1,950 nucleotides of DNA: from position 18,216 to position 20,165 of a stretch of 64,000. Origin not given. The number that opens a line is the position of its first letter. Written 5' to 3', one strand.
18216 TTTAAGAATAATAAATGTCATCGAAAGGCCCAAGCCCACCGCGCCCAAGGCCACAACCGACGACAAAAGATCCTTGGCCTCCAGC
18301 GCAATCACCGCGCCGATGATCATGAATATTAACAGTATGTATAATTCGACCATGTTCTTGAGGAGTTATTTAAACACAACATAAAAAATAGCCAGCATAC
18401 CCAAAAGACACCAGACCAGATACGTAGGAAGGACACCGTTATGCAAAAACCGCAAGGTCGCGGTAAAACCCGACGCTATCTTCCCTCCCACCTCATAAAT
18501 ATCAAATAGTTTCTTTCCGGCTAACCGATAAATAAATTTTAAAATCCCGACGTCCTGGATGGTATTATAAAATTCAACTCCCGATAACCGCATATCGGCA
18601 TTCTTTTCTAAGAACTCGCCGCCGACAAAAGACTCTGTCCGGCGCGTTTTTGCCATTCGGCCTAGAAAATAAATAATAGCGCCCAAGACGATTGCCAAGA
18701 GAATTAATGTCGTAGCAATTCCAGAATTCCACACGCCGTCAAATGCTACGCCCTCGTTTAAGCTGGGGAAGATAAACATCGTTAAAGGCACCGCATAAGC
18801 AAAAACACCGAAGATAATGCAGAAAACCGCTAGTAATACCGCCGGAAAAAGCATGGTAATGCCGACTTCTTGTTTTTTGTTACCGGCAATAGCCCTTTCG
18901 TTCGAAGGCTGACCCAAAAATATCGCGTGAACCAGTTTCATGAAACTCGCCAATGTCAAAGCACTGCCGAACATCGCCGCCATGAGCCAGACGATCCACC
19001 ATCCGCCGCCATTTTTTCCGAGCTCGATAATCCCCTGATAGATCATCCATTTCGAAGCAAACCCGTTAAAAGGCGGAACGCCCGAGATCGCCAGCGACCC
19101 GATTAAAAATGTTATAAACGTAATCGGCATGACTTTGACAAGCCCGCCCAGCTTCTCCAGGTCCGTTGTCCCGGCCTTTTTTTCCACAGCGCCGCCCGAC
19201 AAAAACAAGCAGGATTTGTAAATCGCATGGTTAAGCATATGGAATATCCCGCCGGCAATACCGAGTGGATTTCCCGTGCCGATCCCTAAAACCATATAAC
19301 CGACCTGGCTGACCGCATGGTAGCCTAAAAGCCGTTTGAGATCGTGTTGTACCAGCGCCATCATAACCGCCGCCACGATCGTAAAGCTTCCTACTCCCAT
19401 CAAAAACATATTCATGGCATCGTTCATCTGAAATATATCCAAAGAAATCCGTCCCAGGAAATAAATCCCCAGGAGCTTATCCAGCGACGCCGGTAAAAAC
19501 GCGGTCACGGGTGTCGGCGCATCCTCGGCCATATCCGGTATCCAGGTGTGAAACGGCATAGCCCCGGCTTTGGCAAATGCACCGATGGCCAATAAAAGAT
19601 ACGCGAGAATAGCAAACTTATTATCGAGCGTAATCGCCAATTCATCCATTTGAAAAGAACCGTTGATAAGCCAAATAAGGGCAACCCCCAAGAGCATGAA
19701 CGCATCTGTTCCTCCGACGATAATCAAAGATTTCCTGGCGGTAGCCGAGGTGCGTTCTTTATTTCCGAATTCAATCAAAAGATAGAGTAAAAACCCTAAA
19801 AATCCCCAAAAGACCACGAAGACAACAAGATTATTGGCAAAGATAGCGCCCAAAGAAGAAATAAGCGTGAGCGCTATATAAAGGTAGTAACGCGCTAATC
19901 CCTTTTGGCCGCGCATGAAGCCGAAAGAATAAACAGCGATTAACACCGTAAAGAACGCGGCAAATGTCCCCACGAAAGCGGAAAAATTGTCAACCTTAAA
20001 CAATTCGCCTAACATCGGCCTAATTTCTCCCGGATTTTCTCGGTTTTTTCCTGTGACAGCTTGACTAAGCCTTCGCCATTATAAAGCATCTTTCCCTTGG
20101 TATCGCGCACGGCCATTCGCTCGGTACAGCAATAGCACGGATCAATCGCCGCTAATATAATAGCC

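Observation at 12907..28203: Mrp-Mbh type group-4 [NiFe]-hydrogenase operon genetically fused to an AsrAB / sulfhydrogenase-beta-gamma-like NAD(P)H module and an embedded receiver-only regulator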

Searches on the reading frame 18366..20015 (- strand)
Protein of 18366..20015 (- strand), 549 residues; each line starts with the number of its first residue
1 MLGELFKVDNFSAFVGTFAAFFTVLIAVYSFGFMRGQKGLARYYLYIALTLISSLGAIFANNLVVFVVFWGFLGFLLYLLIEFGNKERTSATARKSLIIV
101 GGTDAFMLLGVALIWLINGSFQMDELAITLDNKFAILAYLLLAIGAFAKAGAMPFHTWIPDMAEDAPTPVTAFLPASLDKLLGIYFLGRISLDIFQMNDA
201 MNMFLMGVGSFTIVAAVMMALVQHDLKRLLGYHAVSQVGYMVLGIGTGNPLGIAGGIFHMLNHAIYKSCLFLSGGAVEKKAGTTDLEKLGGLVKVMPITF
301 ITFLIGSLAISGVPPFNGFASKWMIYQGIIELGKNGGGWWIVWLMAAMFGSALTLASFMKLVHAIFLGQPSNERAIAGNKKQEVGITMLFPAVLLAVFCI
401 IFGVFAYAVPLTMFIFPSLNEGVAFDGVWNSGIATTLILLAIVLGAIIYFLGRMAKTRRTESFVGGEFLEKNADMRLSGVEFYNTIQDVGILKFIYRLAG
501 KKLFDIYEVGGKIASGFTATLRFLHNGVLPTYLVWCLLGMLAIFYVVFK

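Call 3: search_protein_families(library=pfam, proteins=[window:18366-20015:-])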
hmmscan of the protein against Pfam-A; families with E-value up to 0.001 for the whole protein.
window:18366-20015:- (549 aa): 2 families
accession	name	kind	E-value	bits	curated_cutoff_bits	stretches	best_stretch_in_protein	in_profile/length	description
PF00361.26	Proton_antipo_M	-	8.7e-59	199.6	21.5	1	60-334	1-280/294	NADH:quinone oxidoreductase/Mrp antiporter, TM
PF00662.26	Proton_antipo_N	-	1.8e-05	25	24.5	1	6-44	13-51/51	NADH-Ubiquinone oxidoreductase (complex I), chain 5 N-terminus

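Call 7: search_protein_families(library=ncbifam, proteins=[window:18366-20015:-], max_evalue=0.00001)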
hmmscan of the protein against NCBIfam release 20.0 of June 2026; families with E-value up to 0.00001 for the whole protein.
window:18366-20015:- (549 aa): 75 families (the best 25 are shown)
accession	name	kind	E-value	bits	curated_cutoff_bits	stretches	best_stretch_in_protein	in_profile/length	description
NF006240.0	PRK08376.1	subfamily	6.9e-80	269.4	662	1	5-410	85-496/521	putative monovalent cation/H+ antiporter subunit D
NF006419.0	PRK08668.1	equivalog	1.4e-77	261.8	617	1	9-544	69-609/613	NADH dehydrogenase subunit M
NF005141.0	PRK06590.1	equivalog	3.6e-77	260.7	556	1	6-547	77-609/615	NADH-quinone oxidoreductase subunit L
NF009289.0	PRK12649.1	equivalog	5.6e-75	253.2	1117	1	8-449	78-533/789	putative monovalent cation/H+ antiporter subunit A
NF005097.0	PRK06525.1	equivalog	2.6e-72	244.1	430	1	7-408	73-477/480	hydrogenase 4 subunit D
TIGR01974.1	NDH_I_L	subfamily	1.1e-71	242.6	407.5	1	6-547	78-629/630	NADH-quinone oxidoreductase subunit L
NF005086.0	PRK06521.1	equivalog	5.1e-71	240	667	1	5-409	75-495/669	hydrogenase 4 subunit B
NF009287.0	PRK12647.1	equivalog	6.1e-70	236.7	937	1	6-451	72-517/773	putative monovalent cation/H+ antiporter subunit A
NF009288.0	PRK12648.1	equivalog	7.9e-70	236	1104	1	6-457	72-528/954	monovalent cation/H+ antiporter subunit A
TIGR00940.1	2a6301s01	subfamily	2e-67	228.2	920.45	1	7-409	72-492/793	monovalent cation:proton antiporter subunit A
NF009285.0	PRK12645.1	equivalog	2.2e-67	228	1028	1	18-408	86-495/804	Na+/H+ antiporter subunit A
NF009310.0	PRK12668.1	equivalog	3.9e-66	224.1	564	1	5-442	63-464/584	Na(+)/H(+) antiporter subunit D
NF006236.0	PRK08375.1-1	equivalog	2.2e-64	218.2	663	1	6-407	76-482/493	putative monovalent cation/H+ antiporter subunit D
NF006418.0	PRK08667.1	equivalog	7.4e-62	209.8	794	1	6-498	73-566/644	hydrogenase membrane subunit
NF009290.0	PRK12650.1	equivalog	4.2e-57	193.8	980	1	6-446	77-514/966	DUF4040 family protein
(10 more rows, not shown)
